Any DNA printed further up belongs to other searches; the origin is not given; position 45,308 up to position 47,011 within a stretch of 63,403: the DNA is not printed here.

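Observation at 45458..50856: ParB-fold protein, SNF2 helicase, DUF3883-like nuclease and Dam-class methyltransferase: candidate undescribed methylation-linked defence system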

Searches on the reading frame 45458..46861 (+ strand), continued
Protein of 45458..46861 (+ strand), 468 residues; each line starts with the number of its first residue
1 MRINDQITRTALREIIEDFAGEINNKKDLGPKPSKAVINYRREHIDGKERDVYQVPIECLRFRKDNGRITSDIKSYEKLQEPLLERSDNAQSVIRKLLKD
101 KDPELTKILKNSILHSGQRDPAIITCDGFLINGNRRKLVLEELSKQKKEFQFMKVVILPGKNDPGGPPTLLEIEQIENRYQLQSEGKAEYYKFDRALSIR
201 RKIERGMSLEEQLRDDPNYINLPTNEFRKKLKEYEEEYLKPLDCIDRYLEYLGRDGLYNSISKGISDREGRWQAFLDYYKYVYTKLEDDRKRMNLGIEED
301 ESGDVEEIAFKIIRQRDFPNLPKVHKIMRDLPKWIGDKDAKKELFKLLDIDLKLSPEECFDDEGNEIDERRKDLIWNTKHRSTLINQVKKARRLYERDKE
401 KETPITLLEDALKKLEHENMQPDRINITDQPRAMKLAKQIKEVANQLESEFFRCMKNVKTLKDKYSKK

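Call 65: get_annotated_region(hit=H9, flank=7000)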
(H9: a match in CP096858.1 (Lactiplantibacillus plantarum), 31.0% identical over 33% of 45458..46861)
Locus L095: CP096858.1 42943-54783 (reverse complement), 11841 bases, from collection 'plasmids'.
description: Lactiplantibacillus plantarum strain B3 plasmid unnamed3, complete sequence
organism: Lactiplantibacillus plantarum (NCBI taxid 1590)
taxonomy: Bacteria; Bacillota; Bacilli; Lactobacillales; Lactobacillaceae; Lactiplantibacillus; Lactiplantibacillus plantarum
host: -; source: pure culture,blueberry; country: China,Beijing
typing (MOB-suite, as given by PLSDB): conjugative; replicon rep_cluster_167; relaxase MOBQ; mating-pair formation MPF_T
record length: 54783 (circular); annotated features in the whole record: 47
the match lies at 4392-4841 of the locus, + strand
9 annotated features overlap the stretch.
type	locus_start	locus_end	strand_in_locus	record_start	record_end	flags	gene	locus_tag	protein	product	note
CDS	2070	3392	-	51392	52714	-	dcm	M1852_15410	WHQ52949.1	DNA (cytosine-5-)-methyltransferase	-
CDS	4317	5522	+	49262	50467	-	-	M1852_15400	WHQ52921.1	ParB/RepB/Spo0J family partition protein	-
CDS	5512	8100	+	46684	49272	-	-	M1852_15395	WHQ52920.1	SNF2-related protein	-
CDS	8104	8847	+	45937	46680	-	-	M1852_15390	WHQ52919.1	hypothetical protein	-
CDS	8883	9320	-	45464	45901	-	-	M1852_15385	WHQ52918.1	very short patch repair endonuclease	-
CDS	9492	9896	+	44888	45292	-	-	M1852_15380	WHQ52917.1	hypothetical protein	-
CDS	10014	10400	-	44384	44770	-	-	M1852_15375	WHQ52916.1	hypothetical protein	-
CDS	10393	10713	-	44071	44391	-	-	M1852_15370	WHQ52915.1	acetyl-CoA carboxylase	-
CDS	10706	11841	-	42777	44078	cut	-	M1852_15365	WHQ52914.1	Y-family DNA polymerase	-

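Call 66: get_annotated_region(hit=H18, flank=7000)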
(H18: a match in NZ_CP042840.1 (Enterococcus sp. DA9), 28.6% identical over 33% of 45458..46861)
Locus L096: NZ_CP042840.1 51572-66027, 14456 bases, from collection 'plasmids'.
description: Enterococcus sp. DA9 plasmid unnamed4
organism: Enterococcus sp. DA9 (NCBI taxid 2603296)
taxonomy: Bacteria; Bacillota; Bacilli; Lactobacillales; Enterococcaceae; Enterococcus; Enterococcus sp. DA9
host: -; source: Homo sapiens,cell culture; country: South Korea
typing (MOB-suite, as given by PLSDB): conjugative; replicon rep_cluster_893; relaxase MOBP; mating-pair formation MPF_T
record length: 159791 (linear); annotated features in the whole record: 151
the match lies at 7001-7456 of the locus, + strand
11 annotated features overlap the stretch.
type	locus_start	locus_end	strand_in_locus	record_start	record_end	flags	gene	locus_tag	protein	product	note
CDS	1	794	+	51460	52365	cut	-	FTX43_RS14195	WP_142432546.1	AbiJ-NTD4 domain-containing protein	-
CDS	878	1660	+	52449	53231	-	-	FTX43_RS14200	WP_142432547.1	hypothetical protein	-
CDS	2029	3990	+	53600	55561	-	-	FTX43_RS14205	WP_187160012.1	site-specific DNA-methyltransferase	GO:0006306 - DNA methylation [Evidence IEA]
CDS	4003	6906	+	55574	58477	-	-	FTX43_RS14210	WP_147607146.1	type III restriction-modification system endonuclease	-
CDS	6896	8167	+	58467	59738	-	-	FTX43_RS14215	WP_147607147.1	ParB N-terminal domain-containing protein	-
CDS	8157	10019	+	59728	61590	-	-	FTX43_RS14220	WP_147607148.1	DEAD/DEAH box helicase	-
CDS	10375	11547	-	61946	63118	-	-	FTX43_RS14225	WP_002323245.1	IS256-like element IS1542 family transposase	GO:0006313 - DNA transposition [Evidence IEA]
CDS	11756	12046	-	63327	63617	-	-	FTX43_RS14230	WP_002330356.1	hypothetical protein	-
CDS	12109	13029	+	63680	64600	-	-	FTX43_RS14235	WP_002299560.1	ABC transporter ATP-binding protein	-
CDS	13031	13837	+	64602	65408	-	-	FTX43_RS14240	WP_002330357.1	ABC transporter permease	-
CDS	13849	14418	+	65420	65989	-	-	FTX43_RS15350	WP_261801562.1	hypothetical protein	-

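Call 67: get_annotated_region(hit=H5, flank=7000)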
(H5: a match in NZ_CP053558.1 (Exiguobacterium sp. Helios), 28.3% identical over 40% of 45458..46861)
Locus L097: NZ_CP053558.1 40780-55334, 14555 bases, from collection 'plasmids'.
description: Exiguobacterium sp. Helios plasmid unnamed1, complete sequence
organism: Exiguobacterium sp. Helios (NCBI taxid 2735868)
taxonomy: Bacteria; Bacillota; Bacilli; Bacillales; ; Exiguobacterium; Exiguobacterium sp. Helios
host: -; source: -; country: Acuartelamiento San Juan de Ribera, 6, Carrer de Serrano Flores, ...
typing (MOB-suite, as given by PLSDB): mobilizable; relaxase MOBP
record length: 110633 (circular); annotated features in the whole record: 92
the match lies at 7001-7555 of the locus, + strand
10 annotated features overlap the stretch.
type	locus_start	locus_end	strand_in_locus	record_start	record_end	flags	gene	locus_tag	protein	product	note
CDS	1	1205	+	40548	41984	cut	-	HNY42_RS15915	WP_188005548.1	hypothetical protein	-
CDS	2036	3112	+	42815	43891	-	-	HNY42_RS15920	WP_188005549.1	hypothetical protein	-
CDS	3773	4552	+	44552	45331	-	-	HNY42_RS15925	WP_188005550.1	ParA family protein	-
CDS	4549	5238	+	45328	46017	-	-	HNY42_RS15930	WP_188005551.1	ribbon-helix-helix protein, CopG family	GO:0006355 - regulation of DNA-templated transcription [Evidence IEA]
CDS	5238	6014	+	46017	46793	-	-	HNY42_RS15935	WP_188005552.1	ParA family protein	-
CDS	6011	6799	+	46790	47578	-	-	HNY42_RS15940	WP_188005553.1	hypothetical protein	-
CDS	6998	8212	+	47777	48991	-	-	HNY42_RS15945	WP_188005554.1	hypothetical protein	-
CDS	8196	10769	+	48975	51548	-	-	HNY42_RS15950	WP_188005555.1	SNF2-related protein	-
CDS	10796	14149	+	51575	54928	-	-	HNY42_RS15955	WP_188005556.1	hypothetical protein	-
CDS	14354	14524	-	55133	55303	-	-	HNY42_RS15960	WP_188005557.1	hypothetical protein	-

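Call 72: get_annotated_region(hit=H20, flank=8000)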
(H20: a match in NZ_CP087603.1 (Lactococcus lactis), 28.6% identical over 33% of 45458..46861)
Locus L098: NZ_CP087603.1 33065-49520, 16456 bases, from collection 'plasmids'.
description: Lactococcus lactis subsp. lactis strain IBB109 plasmid pIBB109_AgSa_3, complete sequence
organism: Lactococcus lactis (NCBI taxid 1360)
taxonomy: Bacteria; Bacillota; Bacilli; Lactobacillales; Streptococcaceae; Lactococcus; Lactococcus lactis
host: -; source: Cell culture,Raw cow milk; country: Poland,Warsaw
typing (MOB-suite, as given by PLSDB): conjugative; replicon rep_cluster_633; relaxase MOB_Unknown; mating-pair formation MPF_T
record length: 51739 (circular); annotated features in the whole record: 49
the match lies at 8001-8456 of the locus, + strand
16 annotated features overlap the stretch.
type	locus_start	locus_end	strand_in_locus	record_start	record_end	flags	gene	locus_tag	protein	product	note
CDS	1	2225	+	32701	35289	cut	-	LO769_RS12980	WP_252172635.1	TrlF family AAA-like ATPase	-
CDS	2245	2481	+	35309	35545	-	-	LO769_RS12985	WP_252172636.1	hypothetical protein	-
CDS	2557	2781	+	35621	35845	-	-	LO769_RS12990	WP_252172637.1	hypothetical protein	-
CDS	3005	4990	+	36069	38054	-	-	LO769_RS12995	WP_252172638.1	site-specific DNA-methyltransferase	GO:0006306 - DNA methylation [Evidence IEA]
CDS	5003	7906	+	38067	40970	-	-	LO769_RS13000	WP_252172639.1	type III restriction-modification system endonuclease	-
CDS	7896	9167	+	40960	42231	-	-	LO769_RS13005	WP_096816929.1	ParB N-terminal domain-containing protein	-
CDS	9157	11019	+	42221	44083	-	-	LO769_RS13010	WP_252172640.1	DEAD/DEAH box helicase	-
CDS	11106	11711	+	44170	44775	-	-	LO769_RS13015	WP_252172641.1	hypothetical protein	-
CDS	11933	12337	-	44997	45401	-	-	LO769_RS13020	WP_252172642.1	hypothetical protein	-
CDS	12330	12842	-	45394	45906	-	-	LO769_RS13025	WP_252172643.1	hypothetical protein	-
CDS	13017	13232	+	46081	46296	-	-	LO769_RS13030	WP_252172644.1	hypothetical protein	-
CDS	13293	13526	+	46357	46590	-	-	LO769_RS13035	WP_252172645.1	hypothetical protein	-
CDS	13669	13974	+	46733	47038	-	-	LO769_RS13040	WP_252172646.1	hypothetical protein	-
CDS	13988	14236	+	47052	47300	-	-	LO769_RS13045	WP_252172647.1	hypothetical protein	-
CDS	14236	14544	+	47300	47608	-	-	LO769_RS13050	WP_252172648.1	hypothetical protein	-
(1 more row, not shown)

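Call 77: search_protein_families(library=padloc, proteins=[L095:4317-5519:+, L095:5512-8097:+, L095:8104-8844:+, L098:7896-9164:+, L098:9157-11016:+, L097:6998-8209:+], max_evalue=0.001)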
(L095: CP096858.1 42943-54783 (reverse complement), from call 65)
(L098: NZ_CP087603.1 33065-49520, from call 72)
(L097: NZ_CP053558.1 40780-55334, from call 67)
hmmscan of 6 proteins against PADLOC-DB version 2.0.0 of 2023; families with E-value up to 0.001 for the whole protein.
L095:4317-5519:+ (401 aa): 0 families

L095:5512-8097:+ (862 aa): 21 families
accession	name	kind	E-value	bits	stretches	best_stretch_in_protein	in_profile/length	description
PDLC02707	PbeA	-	5.3e-67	224.9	2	2-220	2-222/672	PbeA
PDLC02704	PbeA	-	6e-66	221.3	1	2-258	1-253/682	PbeA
PDLC02703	PbeA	-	2.7e-48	163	2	2-221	1-225/626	PbeA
PDLC02706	PbeA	-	2.1e-29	100.7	1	12-253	4-250/722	PbeA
PDLC02705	PbeA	-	2.4e-17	60.4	1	10-203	9-213/691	PbeA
PDLC00631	ZorD1|ZorD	-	3.3e-16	56.3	1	381-581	471-682/1071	"SWI2/SNF2 helicase, Mrr-like nuclease"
PDLC02845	DpdE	-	1.5e-13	47.5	2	669-837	1117-1276/1293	DpdE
PDLC00629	ZorD1|ZorD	-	4.6e-11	39.4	1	450-529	604-676/1012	"SWI2/SNF2 helicase, Mrr-like nuclease"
PDLC02193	PLD_Helicase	-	2.2e-10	37.4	1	19-197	14-179/905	-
PDLC02623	DrmD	-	3e-10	36.5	1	480-538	242-302/1040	DrmD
PDLC02849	DpdE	-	5.5e-10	36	1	673-796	681-803/857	DpdE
PDLC02850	DpdE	-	1.1e-08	31.4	1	676-838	1093-1246/1282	DpdE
PDLC00634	ZorD1|ZorD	-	6.9e-08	28.7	1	451-529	609-683/1208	"SWI2/SNF2 helicase, Mrr-like nuclease"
PDLC00627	ZorD1|ZorD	-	2.1e-06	24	1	455-530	608-679/1006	"SWI2/SNF2 helicase, Mrr-like nuclease"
PDLC02500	BrxHI|BrxHII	-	2.7e-06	24.2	0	698-804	484-587/933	BrxHI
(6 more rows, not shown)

L095:8104-8844:+ (247 aa): 1 family
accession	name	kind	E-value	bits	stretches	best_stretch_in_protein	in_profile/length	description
PDLC03553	REase_II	-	5e-49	165.4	1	12-247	273-526/527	Type II restriction enzyme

L098:7896-9164:+ (423 aa): 0 families

L098:9157-11016:+ (620 aa): 22 families
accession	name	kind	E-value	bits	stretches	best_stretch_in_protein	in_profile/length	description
PDLC00631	ZorD1|ZorD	-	6.9e-16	55.2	1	149-594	471-910/1071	"SWI2/SNF2 helicase, Mrr-like nuclease"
PDLC02842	DpdE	-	5.2e-15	52.2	2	447-566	1015-1129/1176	DpdE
PDLC00627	ZorD1|ZorD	-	1e-10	38.3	1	224-298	610-679/1006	"SWI2/SNF2 helicase, Mrr-like nuclease"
PDLC02845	DpdE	-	1.8e-10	37.2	1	63-298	782-1008/1293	DpdE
PDLC00632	ZorD1|ZorD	-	4.6e-10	36.1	1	215-582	709-1072/1101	"SWI2/SNF2 helicase, Mrr-like nuclease"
PDLC02851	DpdE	-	7.1e-10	35.3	1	152-563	629-1010/1055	DpdE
PDLC02850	DpdE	-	7.3e-10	35.3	1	247-602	920-1250/1282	DpdE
PDLC00659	HmaA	-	8.1e-10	35.2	2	148-320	131-305/1176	SNF2 helicase / DEAD-box helicase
PDLC02849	DpdE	-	1.1e-09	35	1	445-553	693-800/857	DpdE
PDLC00629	ZorD1|ZorD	-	1.4e-09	34.4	1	221-295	605-674/1012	"SWI2/SNF2 helicase, Mrr-like nuclease"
PDLC00634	ZorD1|ZorD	-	7e-09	31.9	1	149-296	524-682/1208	"SWI2/SNF2 helicase, Mrr-like nuclease"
PDLC02619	DrmD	-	7.3e-09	32.3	1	171-340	79-248/872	DrmD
PDLC02627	DrmD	-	1.2e-08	31.6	1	149-292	328-460/748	DrmD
PDLC02623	DrmD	-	1.9e-08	30.6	0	439-594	512-660/1040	DrmD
PDLC00630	ZorD1|ZorD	-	3.3e-07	27.2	1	223-297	270-339/817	"SWI2/SNF2 helicase, Mrr-like nuclease"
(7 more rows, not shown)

L097:6998-8209:+ (404 aa): 0 families

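Call 80: find_homologous_proteins(query=L095:4317-5519:+)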
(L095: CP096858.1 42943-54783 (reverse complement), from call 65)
Query L095:4317-5519:+ (401 aa): 473 proteins with E <= 0.001 among 6324 candidates; the best 120 are listed.
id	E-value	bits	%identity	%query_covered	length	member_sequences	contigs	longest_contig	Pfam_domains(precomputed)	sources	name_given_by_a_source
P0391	4.1e-259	877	100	100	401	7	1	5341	-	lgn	-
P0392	4.5e-163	561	66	100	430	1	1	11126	-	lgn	-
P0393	8.0e-133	461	56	99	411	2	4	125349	-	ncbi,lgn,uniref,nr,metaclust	ncbi:ParB/RepB/Spo0J family partition protein [Ligilactobacillus pobuzihii]|uniref:ParB-like N-termi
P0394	7.0e-132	458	53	97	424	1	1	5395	-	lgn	-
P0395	1.0e-131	458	54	99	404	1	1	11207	-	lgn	-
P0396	3.9e-130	452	53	99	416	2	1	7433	-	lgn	-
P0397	2.1e-126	440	51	98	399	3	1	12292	-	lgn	-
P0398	5.0e-125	436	50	98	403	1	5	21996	-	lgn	-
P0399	7.8e-125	435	51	99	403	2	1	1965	-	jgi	-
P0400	6.0e-124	432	54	94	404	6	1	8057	-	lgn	-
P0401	8.5e-123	428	52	95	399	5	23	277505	-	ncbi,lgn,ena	-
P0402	4.0e-122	426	50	99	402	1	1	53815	-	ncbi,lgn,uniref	ncbi:hypothetical protein [Companilactobacillus sp. HBUAS59544]|uniref:hypothetical protein n=1 Tax=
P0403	5.4e-122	426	53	94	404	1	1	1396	-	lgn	-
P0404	6.8e-122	425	53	96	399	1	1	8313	-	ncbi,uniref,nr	ncbi:ParB/RepB/Spo0J family partition protein [Leuconostoc mesenteroides]|uniref:ParB/RepB/Spo0J fam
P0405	7.0e-122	425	53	94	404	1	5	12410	-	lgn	-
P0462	3.8e-94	334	43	98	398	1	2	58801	-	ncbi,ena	ncbi:hypothetical protein [Lactococcus lactis]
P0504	3.3e-93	331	43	98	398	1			-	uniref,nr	uniref:Uncharacterized protein n=1 Tax=Lactococcus lactis subsp. lactis bv. diacetylactis TaxID=4468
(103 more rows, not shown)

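Call 81: find_encoding_contigs(protein=P0462, flank=9000, max_places=2)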
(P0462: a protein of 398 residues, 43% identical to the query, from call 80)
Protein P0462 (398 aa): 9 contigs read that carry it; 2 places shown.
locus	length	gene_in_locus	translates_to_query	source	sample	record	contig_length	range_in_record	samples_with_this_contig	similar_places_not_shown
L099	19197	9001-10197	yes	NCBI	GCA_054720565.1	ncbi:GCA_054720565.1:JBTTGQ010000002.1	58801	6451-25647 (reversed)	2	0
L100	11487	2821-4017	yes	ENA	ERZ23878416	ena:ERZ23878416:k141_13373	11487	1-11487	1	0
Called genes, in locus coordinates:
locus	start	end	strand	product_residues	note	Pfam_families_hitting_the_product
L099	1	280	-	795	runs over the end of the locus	-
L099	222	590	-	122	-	PF12666:PrgI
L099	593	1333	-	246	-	-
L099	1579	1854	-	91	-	-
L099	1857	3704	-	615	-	PF02534:T4SS-DNA_transf, PF10412:TrwB_AAD_bind, PF12696:TraG-D_C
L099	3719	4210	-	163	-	-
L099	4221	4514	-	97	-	-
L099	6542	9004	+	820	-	-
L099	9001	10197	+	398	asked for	-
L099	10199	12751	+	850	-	PF13091:PLDc_2 (weak), PF00270:DEAD (faint), PF00176:SNF2-rel_dom, PF04851:ResIII, PF00271:Helicase_C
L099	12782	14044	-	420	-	PF00145:DNA_methylase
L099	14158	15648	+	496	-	PF02976:MutH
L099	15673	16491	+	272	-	-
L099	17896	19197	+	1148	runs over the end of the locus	PF27260:Y4jQ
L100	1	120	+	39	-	?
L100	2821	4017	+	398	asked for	-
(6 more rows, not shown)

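Call 86: search_protein_families(library=padloc, proteins=[L099:6542-9001:+, L099:9001-10194:+, L099:10199-12748:+, L099:12785-14044:-, L099:14158-15645:+], max_evalue=0.001)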
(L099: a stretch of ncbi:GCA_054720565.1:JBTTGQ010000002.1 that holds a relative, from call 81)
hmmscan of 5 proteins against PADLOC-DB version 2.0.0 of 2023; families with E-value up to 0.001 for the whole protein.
L099:6542-9001:+ (820 aa): 0 families

L099:9001-10194:+ (398 aa): 0 families

L099:10199-12748:+ (850 aa): 21 families
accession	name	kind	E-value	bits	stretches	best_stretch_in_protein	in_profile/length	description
PDLC02707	PbeA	-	1.2e-64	217.1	2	2-222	2-223/672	PbeA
PDLC02704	PbeA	-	6.3e-60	201.4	1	2-226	1-226/682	PbeA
PDLC02703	PbeA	-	1.4e-44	150.7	2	2-227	1-231/626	PbeA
PDLC02706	PbeA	-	2.6e-27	93.7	1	11-220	3-217/722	PbeA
PDLC02705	PbeA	-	1.7e-19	67.4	1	2-190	2-193/691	PbeA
PDLC02849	DpdE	-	2.9e-17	60.1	2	663-783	680-799/857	DpdE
PDLC02845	DpdE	-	3.6e-16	56.2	2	405-577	892-1057/1293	DpdE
PDLC02193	PLD_Helicase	-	4.4e-15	52.9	1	11-214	6-196/905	-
PDLC00629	ZorD1|ZorD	-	9.3e-15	51.6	2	442-529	593-677/1012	"SWI2/SNF2 helicase, Mrr-like nuclease"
PDLC02850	DpdE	-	1.2e-13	47.8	1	405-835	853-1252/1282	DpdE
PDLC02621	DrmD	-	3.6e-10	36.7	1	680-822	517-664/1040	DrmD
PDLC00634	ZorD1|ZorD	-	1.6e-09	34.1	1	448-527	607-682/1208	"SWI2/SNF2 helicase, Mrr-like nuclease"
PDLC00627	ZorD1|ZorD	-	1.3e-08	31.4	1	453-529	607-679/1006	"SWI2/SNF2 helicase, Mrr-like nuclease"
PDLC02851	DpdE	-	9.2e-08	28.3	1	380-784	626-1002/1055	DpdE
PDLC02572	DrmA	-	2e-06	24.1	1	685-821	519-660/1043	DrmA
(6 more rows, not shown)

L099:12785-14044:- (420 aa): 62 families (the best 25 are shown)
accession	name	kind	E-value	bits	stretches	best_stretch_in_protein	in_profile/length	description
PDLC03329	MTase_II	-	1.4e-213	707.6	1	1-419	5-401/407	Type II methyltransferase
PDLC03272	MTase_II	-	3.3e-57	192.5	2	2-210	76-273/407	Type II methyltransferase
PDLC03378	MTase_II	-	2.3e-50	169.8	2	1-195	3-184/344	Type II methyltransferase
PDLC00033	DruM2|DruM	-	2.3e-36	123.9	2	2-182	23-194/368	DNA cytosine methylase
PDLC03234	MTase_II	-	4.5e-36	122.9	1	1-188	5-182/375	Type II methyltransferase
PDLC00027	DruM2|DruM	-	3.1e-33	113.6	1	1-195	12-188/361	DNA cytosine methylase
PDLC03326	MTase_II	-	1.2e-31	108.3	1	3-186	7-183/412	Type II methyltransferase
PDLC03286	MTase_II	-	9.9e-31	105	1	1-176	1-166/185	Type II methyltransferase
PDLC03361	MTase_II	-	3.3e-30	103.3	2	2-188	88-292/455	Type II methyltransferase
PDLC00026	DruM2|DruM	-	1.1e-29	102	1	2-379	6-286/336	DNA cytosine methylase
PDLC00031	DruM2|DruM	-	4.7e-29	99.6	1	2-237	13-223/361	DNA cytosine methylase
PDLC03324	MTase_II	-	7.4e-28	95.5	2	1-177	6-168/408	Type II methyltransferase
PDLC02653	DrmMII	-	5.9e-27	92.5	1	2-215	6-211/333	DrmMII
PDLC03307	MTase_II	-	8.4e-27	92.4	2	1-131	1-117/382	Type II methyltransferase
PDLC03269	MTase_II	-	7.3e-25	85.9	1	2-184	5-171/437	Type II methyltransferase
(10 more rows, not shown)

L099:14158-15645:+ (496 aa): 1 family
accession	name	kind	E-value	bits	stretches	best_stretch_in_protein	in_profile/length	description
PDLC03553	REase_II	-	5.1e-275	911.2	1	1-496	1-527/527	Type II restriction enzyme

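Call 87: list_cluster_members(proteins=[P0504, L099:6542-9001:+, L099:10199-12748:+])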
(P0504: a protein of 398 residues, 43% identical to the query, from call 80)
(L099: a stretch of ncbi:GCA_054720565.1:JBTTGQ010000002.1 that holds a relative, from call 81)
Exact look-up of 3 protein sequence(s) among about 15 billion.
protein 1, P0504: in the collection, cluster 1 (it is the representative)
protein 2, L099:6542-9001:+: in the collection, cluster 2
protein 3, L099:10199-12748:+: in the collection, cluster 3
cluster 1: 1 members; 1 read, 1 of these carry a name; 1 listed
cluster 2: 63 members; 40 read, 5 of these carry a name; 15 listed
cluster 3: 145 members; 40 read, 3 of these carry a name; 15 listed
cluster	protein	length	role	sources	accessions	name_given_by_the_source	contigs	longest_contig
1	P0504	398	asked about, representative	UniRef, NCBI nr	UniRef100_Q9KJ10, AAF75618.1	Uncharacterized protein n=1 Tax=Lactococcus lactis subsp. lactis bv. diacetylactis ... | unknown [Lactococcus lactis subsp. lactis bv. diacetylactis]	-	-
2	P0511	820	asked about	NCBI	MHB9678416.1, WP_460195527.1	hypothetical protein [Lactococcus lactis]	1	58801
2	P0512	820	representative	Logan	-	-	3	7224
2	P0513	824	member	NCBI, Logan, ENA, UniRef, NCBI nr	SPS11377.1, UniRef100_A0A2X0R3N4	hypothetical protein AMHIJAGA_01311 [Lactococcus lactis] | RNA polymerase sigma-70 region 4 domain-containing protein n=1 Tax=Lactococcus lactis ...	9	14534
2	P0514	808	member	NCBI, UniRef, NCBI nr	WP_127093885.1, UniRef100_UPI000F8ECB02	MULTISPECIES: hypothetical protein [Lactococcus] | hypothetical protein n=1 Tax=Lactococcus TaxID=1357 RepID=UPI000F8ECB02 | hypothetical protein [Lactococcus lactis]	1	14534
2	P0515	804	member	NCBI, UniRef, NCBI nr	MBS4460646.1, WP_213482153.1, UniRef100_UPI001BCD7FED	hypothetical protein [Lactococcus petauri] | hypothetical protein n=1 Tax=Lactococcus petauri TaxID=1940789 RepID=UPI001BCD7FED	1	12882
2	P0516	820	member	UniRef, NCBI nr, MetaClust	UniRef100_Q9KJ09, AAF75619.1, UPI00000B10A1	RNA polymerase sigma-70 region 4 domain-containing protein n=1 Tax=Lactococcus lactis ... | unknown [Lactococcus lactis subsp. lactis bv. diacetylactis] | status=active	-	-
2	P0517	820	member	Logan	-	-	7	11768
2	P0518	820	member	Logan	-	-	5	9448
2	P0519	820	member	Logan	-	-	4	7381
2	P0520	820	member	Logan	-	-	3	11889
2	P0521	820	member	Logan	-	-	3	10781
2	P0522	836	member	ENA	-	-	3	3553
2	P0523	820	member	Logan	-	-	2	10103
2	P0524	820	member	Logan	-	-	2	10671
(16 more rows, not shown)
